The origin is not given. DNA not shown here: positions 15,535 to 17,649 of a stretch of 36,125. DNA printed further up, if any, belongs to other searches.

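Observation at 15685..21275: Uncharacterised module: exported 604-aa protein + MacB/FtsE-type ATPase + 991-aa double-FtsX permease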

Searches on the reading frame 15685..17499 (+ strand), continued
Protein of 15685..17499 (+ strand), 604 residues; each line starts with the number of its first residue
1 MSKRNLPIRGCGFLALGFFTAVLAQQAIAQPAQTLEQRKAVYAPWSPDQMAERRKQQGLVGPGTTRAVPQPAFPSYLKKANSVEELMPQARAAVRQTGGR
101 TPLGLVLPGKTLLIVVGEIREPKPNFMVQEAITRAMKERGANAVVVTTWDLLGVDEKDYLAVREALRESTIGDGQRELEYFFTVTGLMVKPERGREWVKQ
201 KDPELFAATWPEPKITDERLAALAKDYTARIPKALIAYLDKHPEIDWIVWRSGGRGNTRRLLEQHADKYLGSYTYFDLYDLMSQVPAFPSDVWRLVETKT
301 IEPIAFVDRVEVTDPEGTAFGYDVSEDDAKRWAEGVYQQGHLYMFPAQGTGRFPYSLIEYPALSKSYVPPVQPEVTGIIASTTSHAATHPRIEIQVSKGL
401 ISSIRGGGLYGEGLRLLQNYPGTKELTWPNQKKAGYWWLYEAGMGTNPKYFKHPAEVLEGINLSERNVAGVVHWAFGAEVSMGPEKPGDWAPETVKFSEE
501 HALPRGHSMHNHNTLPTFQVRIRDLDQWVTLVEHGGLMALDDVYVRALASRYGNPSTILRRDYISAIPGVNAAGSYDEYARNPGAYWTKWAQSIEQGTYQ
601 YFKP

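Call 50: search_protein_families(library=pfam, proteins=[L016:3676-5268:-, L016:5265-5774:-, L016:3035-3673:+, L016:11568-12116:-, L067:7954-10035:-, L001:6111-7043:+, L001:7084-7338:+, L001:7630-7929:+], max_evalue=0.01)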
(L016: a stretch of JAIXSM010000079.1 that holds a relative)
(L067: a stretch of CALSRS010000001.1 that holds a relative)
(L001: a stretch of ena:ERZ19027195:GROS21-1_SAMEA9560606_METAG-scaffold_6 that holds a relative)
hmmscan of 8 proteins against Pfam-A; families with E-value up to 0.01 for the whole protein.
L016:3676-5268:- (530 aa): 2 families
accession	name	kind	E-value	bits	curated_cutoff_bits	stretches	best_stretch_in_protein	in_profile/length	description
PF04234.18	CopC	-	1.4e-21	77.7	23.3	1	25-116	1-92/92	CopC domain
PF05425.18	CopD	-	4.3e-16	59.6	32.1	1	307-407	2-105/105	Copper resistance protein D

L016:5265-5774:- (169 aa): 1 family
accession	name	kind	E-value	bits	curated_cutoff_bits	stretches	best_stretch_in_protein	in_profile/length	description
PF07987.16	DUF1775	-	5.2e-23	82.5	25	1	27-165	1-146/146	Domain of unkown function (DUF1775)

L016:3035-3673:+ (212 aa): 1 family
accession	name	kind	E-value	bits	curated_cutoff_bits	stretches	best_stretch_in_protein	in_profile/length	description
PF06226.18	DUF1007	-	3.1e-43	148.7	27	1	12-208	4-211/211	Protein of unknown function (DUF1007)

L016:11568-12116:- (182 aa): 2 families
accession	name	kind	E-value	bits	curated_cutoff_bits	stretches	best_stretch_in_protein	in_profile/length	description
PF03713.19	DUF305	-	2.6e-20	73.5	27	1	49-177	32-151/151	Domain of unknown function (DUF305)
PF13628.12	DUF4142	-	0.0027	18.4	27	1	95-174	57-136/138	Domain of unknown function (DUF4142)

L067:7954-10035:- (693 aa): 0 families

L001:6111-7043:+ (310 aa): 2 families
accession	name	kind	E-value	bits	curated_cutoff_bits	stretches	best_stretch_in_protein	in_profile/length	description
PF09084.16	NMT1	-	4.5e-08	33.7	20.5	1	21-238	9-214/216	NMT1/THI5 like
PF13379.11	NMT1_2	-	0.00015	22.1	24.7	0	21-244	23-248/252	NMT1-like family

L001:7084-7338:+ (84 aa): 0 families

L001:7630-7929:+ (99 aa): 0 families

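Call 65: search_protein_families(library=pfam, max_evalue=0.1, proteins=[L067:7954-10035:-, L067:11521-13584:-, L061:2-1816:-, L041:4435-5808:+, L078:11430-12983:+, L078:2082-3626:-, L061:7735-8610:+, L067:10182-11144:+, L067:914-2428:+, L080:2814-3929:+])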
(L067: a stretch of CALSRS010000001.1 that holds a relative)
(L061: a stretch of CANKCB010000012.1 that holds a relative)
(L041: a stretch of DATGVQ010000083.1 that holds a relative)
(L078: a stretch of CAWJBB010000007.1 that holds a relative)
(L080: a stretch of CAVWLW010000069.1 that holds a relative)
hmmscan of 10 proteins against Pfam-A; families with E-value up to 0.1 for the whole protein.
L067:7954-10035:- (693 aa): 1 family
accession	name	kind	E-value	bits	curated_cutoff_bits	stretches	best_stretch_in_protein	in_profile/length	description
PF07715.20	Plug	-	0.09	13.7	23.9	0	35-109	15-94/107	TonB-dependent Receptor Plug Domain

L067:11521-13584:- (687 aa): 3 families
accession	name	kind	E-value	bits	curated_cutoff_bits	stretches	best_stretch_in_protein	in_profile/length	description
PF00593.30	TonB_dep_Rec_b-barrel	-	2.1e-10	41.5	27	1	213-643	38-435/436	TonB dependent receptor-like, beta-barrel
PF14905.12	OMP_b-brl_3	-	8.5e-10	38.7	27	1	270-586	16-335/408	Outer membrane protein beta-barrel family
PF07715.20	Plug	-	0.00047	21.1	23.9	1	17-87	17-93/107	TonB-dependent Receptor Plug Domain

L061:2-1816:- (605 aa): 3 families
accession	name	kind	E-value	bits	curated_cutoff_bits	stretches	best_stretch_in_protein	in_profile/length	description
PF00593.30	TonB_dep_Rec_b-barrel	-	1.1e-15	58.9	27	1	217-544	4-337/436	TonB dependent receptor-like, beta-barrel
PF14905.12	OMP_b-brl_3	-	5.7e-06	26.1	27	1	416-584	150-319/408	Outer membrane protein beta-barrel family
PF07715.20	Plug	-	0.00011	23.1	23.9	1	43-115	16-94/107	TonB-dependent Receptor Plug Domain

L041:4435-5808:+ (457 aa): 0 families

L078:11430-12983:+ (517 aa): 3 families
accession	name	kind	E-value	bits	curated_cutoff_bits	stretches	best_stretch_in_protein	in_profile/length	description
PF01546.33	Peptidase_M20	-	5.8e-08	33.3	24.6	1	116-354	2-142/206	Peptidase family M20/M25/M40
PF07687.19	M20_dimer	-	0.00011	22.5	21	1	224-316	5-99/107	Peptidase dimerisation domain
PF01057.23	Parvo_NS1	-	0.0049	16.3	20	1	337-382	122-167/271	Parvovirus non-structural protein NS1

L078:2082-3626:- (514 aa): 3 families
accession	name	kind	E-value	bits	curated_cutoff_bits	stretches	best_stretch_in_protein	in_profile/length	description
PF01464.25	SLT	-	2.7e-30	104.8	21.3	1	236-343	7-115/117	Transglycosylase SLT domain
PF01476.26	LysM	-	1.2e-14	54.4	20.9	1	463-504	1-42/43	LysM domain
PF13406.11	SLT_2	-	0.0041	16.8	24.3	1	260-307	149-198/292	Transglycosylase SLT domain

L061:7735-8610:+ (291 aa): 18 families
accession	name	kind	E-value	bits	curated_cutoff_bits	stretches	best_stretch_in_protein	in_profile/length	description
PF13847.12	Methyltransf_31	-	1.4e-10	41.5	27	1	64-203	4-133/145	Methyltransferase domain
PF13649.12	Methyltransf_25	-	1.1e-08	36.1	27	1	67-136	1-70/97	Methyltransferase domain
PF06325.19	PrmA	-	2.2e-08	34.4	22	1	60-158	158-256/296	Ribosomal protein L11 methyltransferase (PrmA)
PF08241.18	Methyltransf_11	-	1.1e-05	26.4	21.2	1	69-128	2-58/95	Methyltransferase domain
PF09445.16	Methyltransf_15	-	1.9e-05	24.7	22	1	66-124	3-61/165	RNA cap guanine-N2 methyltransferase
PF08123.19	DOT1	-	0.00019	21.5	23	1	44-161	23-157/205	Histone methylation protein DOT1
PF13489.12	Methyltransf_23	-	0.0012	19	27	1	61-113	20-61/164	Methyltransferase domain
PF01135.25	PCMT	-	0.0013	19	20.3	1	52-160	62-171/210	Protein-L-isoaspartate(D-aspartate) O-methyltransferase (PCMT)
PF08242.18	Methyltransf_12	-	0.0015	19.6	30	1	68-126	1-63/98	Methyltransferase domain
PF02353.26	CMAS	-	0.0026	17.5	27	1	54-119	53-119/273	Mycolic acid cyclopropane synthetase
PF24675.1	NpmA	-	0.0029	17.3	60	1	64-97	24-57/214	16S rRNA (adenine(1408)-N(1))-methyltransferase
PF13679.12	Methyltransf_32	-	0.0037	17.7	27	1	51-126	13-94/143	Methyltransferase domain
PF01170.24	UPF0020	-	0.0037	17.4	22.3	1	88-121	79-112/197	RMKL-like, methyltransferase domain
PF05175.20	MTS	-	0.0041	17.2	23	1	52-124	20-93/170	Methyltransferase small domain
PF00891.24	Methyltransf_2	-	0.0062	16.3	22.3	1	61-134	60-133/210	O-methyltransferase domain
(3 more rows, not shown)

L067:10182-11144:+ (320 aa): 2 families
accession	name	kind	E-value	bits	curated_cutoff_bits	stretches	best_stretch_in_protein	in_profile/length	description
PF00248.27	Aldo_ket_red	-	7.4e-25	88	24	1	69-308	18-284/291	Aldo/keto reductase family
PF10518.14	TAT_signal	-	1.9e-05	24.8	22.7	1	6-24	3-21/21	TAT (twin-arginine translocation) pathway signal sequence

L067:914-2428:+ (504 aa): 2 families
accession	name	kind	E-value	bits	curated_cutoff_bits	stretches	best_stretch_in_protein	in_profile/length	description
PF00753.33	Lactamase_B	-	6.4e-11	43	22.7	1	296-401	2-102/196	Metallo-beta-lactamase superfamily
PF12706.13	Lactamase_B_2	-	0.0051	16.9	27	1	337-360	29-52/200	Beta-lactamase superfamily domain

L080:2814-3929:+ (371 aa): 4 families
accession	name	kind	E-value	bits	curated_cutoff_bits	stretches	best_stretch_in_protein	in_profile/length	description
PF13416.11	SBP_bac_8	-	2.8e-17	63.8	27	1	64-322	8-266/279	Bacterial extracellular solute-binding protein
PF01547.30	SBP_bac_1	-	8.2e-14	52.7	26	1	101-306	57-307/307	Bacterial extracellular solute-binding protein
PF13531.11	SBP_bac_11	-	2.1e-07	31.4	25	1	169-310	90-223/227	Bacterial extracellular solute-binding protein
PF13343.11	SBP_bac_6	-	9.5e-07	29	24.6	1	140-311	48-214/245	Bacterial extracellular solute-binding protein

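Call 76: search_protein_representatives(alignment_id=A1)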
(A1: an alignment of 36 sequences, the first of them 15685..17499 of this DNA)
Query: 36 sequences, 600 profile positions. Proteins with E-value up to 0.001 (for the whole library): 609; up to 1e-10: 420; up to 1e-30: 162. The best 150 are listed.
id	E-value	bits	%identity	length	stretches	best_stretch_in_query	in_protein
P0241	4.6e-247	837.8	-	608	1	17-597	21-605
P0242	4.5e-186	636.3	-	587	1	40-599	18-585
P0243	1.8e-180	617.8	-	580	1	65-599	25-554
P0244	1.0e-167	575.7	-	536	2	226-599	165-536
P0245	5.8e-157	540.2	-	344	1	258-598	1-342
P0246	9.4e-153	526.3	-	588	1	65-598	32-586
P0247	2.3e-134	465.6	-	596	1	66-599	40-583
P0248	9.8e-130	450.3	-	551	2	232-598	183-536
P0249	3.8e-122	425.2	-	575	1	65-599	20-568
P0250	7.7e-120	417.6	-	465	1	148-598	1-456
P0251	1.7e-117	409.9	-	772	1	65-570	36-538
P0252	8.3e-113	394.4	-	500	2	225-583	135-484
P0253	1.6e-109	383.5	-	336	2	278-396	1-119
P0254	4.5e-107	375.4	-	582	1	65-598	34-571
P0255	1.5e-101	357.2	-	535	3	369-598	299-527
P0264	5.2e-88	312.5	-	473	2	229-584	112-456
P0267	6.2e-84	299.0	-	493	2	227-584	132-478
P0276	2.4e-75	270.6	-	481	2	221-583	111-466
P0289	1.0e-65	238.8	-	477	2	224-584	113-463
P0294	1.3e-62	228.6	-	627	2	233-583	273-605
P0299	2.7e-58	214.4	-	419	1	232-583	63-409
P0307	3.4e-54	200.8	-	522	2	281-584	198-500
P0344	1.7e-43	165.5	-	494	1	235-583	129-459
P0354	1.0e-40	156.3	-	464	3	365-581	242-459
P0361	6.9e-40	153.6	-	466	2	283-587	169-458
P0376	3.7e-35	137.9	-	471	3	369-584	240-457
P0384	7.9e-34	133.6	-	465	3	347-581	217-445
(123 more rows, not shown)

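Call 77: search_protein_families(library=pfam, max_evalue=1, proteins=[P0252, P0264, P0276, P0289, P0294, P0299, P0344, P0354, P0376, P0384])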
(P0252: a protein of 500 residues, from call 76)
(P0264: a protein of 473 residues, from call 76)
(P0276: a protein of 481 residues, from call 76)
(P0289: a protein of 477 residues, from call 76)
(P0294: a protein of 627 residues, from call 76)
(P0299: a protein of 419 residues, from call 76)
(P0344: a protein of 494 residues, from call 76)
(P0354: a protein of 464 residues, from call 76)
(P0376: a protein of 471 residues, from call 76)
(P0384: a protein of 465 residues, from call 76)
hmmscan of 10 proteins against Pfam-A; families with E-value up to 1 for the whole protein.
P0252 (500 aa): 0 families

P0264 (473 aa): 0 families

P0276 (481 aa): 0 families

P0289 (477 aa): 0 families

P0294 (627 aa): 1 family
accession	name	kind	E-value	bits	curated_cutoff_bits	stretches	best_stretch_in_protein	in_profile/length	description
PF10518.14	TAT_signal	-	0.0059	16.9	22.7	1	15-30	2-17/21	TAT (twin-arginine translocation) pathway signal sequence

P0299 (419 aa): 0 families

P0344 (494 aa): 0 families

P0354 (464 aa): 0 families

P0376 (471 aa): 0 families

P0384 (465 aa): 0 families

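Call 79: search_solved_structures(query=A3, max_evalue=10, show_alignments=3)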
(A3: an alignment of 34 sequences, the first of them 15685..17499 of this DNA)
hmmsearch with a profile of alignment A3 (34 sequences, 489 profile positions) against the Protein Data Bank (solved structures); distinct sequences matched with E-value up to 10: 18.
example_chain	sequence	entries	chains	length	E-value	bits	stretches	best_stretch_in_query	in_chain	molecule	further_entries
1o1w_A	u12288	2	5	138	0.031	16.4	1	33-127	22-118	RIBONUCLEASE H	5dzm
1hrh_A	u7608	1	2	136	0.053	15.7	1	33-127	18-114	RIBONUCLEASE H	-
3lp3_A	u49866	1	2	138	0.054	15.6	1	33-127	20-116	p15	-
3k2p_A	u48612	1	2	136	0.054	15.6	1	33-127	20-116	Reverse Transcriptase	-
4qag_A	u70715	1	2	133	0.063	15.4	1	33-126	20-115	Reverse transcriptase/ribonuclease H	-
1rdh_A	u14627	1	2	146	0.064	15.4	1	33-127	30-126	HIV-1 REVERSE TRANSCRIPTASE (RIBONUCLEASE H DOMAIN)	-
9j1j_F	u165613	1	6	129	0.13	14.4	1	64-174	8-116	DUF5072 domain-containing protein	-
4acv_A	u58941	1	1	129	0.24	13.5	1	64-173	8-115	PROPHAGE LAMBDALM01, ANTIGEN B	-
4acv_B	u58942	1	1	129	0.26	13.4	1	64-173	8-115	PROPHAGE LAMBDALM01, ANTIGEN B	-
2y9m_B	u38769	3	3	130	0.41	12.7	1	44-90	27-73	PEROXISOME ASSEMBLY PROTEIN 22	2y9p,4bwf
7xis_A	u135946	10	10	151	0.6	12.2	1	33-107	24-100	Reverse Transcriptase RNase H domain | Pol protein,Pol protein,HIV-1 Reverse Transcriptase RNase H active domain | Pol protein,Pol protein,Ribonuclease H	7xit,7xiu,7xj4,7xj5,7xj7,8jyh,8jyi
3hyf_A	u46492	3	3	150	0.6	12.2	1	33-107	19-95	Reverse transcriptase/RNaseH | Fusion protein of HIV-1 RNase H p15 with engineered E. coli loop | Gag-Pol polyprotein,Ribonuclease HI,Gag-Pol polyprotein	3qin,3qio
3j9m_AU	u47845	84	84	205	0.81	11.7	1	59-160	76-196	mS26 | 28S ribosomal protein S26, mitochondrial | Small ribosomal subunit protein mS26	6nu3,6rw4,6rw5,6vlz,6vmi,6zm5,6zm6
3s3t_A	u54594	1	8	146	0.91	11.6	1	64-165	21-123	Nucleotide-binding protein, universal stress protein UspA family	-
9h10_A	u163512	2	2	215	7.4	8.6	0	26-90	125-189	[(sulfaNHC)Au].TRP_18 | Tandem-repeat protein (TRP)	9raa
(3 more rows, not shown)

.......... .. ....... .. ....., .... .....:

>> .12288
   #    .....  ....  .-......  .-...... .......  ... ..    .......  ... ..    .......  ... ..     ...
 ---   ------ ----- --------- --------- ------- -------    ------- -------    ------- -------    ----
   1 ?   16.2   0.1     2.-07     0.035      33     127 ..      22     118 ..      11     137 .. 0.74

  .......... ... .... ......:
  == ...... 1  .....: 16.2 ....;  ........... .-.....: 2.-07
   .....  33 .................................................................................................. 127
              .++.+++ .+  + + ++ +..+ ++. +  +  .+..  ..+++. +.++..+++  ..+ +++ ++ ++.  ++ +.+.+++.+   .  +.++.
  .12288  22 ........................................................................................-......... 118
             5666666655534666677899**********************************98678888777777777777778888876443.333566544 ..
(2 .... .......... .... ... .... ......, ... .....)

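Call 80: list_cluster_members(proteins=[P0252, P0264, P0276, P0289, P0294, P0307, P0344, P0361, P0376, P0384])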
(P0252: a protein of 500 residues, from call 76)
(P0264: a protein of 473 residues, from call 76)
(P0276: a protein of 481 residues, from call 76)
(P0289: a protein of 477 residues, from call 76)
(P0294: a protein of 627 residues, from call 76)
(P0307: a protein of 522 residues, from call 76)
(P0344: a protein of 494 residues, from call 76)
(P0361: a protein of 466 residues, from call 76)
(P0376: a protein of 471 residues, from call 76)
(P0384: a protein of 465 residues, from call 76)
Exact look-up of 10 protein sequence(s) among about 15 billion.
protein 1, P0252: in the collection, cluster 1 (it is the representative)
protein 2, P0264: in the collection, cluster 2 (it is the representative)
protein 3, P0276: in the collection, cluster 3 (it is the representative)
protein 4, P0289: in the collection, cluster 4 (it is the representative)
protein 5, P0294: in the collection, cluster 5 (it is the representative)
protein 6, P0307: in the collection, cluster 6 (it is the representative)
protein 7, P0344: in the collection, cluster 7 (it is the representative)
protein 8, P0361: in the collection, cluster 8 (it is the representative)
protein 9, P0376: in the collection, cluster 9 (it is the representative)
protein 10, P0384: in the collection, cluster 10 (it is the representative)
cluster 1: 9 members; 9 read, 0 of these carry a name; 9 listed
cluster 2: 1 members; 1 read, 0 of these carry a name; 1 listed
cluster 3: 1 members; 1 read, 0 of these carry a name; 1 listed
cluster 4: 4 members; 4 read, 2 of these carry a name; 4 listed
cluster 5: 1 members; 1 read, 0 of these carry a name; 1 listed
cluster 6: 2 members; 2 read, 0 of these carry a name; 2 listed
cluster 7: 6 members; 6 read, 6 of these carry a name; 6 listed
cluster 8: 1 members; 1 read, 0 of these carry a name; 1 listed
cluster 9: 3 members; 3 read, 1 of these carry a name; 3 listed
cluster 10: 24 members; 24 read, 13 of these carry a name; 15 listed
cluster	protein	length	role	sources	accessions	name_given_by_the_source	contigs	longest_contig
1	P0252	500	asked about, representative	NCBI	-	-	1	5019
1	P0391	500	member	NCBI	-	-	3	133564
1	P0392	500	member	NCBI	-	-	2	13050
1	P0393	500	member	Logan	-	-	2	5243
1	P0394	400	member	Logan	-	-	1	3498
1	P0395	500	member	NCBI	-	-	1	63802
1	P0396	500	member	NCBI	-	-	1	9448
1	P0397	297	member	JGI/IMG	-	-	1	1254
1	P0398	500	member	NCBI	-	-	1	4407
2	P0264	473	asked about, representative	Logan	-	-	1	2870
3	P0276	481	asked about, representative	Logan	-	-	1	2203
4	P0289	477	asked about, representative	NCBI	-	-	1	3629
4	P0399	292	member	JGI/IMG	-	hypothetical protein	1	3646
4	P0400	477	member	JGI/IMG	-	hypothetical protein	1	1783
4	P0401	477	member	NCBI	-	-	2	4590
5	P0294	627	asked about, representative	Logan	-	-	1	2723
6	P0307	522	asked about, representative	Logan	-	-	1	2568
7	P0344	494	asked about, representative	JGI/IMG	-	hypothetical protein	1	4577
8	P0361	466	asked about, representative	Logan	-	-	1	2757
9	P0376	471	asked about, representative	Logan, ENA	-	-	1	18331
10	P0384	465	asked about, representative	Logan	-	-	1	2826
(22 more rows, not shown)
